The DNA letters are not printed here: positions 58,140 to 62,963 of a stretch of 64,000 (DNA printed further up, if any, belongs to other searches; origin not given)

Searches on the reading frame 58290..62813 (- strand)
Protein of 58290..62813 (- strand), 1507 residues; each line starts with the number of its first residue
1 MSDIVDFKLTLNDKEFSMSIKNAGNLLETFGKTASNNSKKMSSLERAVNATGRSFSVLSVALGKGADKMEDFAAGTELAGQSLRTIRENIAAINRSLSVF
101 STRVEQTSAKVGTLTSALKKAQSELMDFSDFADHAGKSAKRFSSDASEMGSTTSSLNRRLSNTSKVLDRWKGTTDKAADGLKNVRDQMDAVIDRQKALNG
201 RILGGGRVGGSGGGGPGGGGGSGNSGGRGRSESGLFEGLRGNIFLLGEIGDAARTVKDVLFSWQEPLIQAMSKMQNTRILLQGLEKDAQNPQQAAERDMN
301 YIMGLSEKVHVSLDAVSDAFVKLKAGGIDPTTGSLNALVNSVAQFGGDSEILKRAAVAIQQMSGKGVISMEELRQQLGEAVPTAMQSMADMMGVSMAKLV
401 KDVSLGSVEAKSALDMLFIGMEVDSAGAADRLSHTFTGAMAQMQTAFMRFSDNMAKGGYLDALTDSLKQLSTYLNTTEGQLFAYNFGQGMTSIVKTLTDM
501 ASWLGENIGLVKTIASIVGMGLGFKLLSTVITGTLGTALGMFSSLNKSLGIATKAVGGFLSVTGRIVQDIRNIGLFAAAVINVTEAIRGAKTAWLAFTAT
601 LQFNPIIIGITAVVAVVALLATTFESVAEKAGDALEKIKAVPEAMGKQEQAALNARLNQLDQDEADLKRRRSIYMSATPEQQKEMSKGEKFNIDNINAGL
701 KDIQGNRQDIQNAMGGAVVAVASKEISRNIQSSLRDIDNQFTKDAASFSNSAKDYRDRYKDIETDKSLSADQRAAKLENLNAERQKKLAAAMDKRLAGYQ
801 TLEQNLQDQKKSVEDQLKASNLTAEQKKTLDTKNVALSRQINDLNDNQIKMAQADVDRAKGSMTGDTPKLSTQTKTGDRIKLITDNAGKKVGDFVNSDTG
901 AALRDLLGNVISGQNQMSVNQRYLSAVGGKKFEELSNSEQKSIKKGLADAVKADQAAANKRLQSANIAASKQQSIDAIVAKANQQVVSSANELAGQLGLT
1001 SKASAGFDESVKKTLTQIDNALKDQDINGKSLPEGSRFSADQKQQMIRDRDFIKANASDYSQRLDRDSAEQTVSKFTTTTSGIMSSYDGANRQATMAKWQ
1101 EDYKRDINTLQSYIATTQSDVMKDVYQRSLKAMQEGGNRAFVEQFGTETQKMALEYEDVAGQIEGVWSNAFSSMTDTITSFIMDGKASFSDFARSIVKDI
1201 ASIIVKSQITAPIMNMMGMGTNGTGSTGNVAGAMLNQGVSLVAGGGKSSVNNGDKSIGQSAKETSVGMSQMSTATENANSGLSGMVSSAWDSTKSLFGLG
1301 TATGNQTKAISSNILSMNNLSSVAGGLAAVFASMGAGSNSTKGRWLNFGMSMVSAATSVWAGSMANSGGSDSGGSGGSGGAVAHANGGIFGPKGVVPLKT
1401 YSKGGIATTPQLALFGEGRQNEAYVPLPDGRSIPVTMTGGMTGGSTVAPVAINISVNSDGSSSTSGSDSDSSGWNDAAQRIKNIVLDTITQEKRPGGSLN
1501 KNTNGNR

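Call 48: search_protein_families(library=pfam, proteins=[window:58290-62813:-], max_evalue=0.01)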
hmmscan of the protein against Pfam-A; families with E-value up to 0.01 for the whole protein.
window:58290-62813:- (1507 aa): 2 families
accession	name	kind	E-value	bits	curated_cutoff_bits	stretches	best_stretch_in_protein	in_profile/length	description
PF20155.4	TMP_3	-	2.1e-23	83.5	41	1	268-455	4-191/192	Tape measure protein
PF09718.15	Tape_meas_lam_C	-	9.9e-16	58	23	1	1154-1213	16-75/76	Lambda phage tail tape-measure protein (Tape_meas_lam_C)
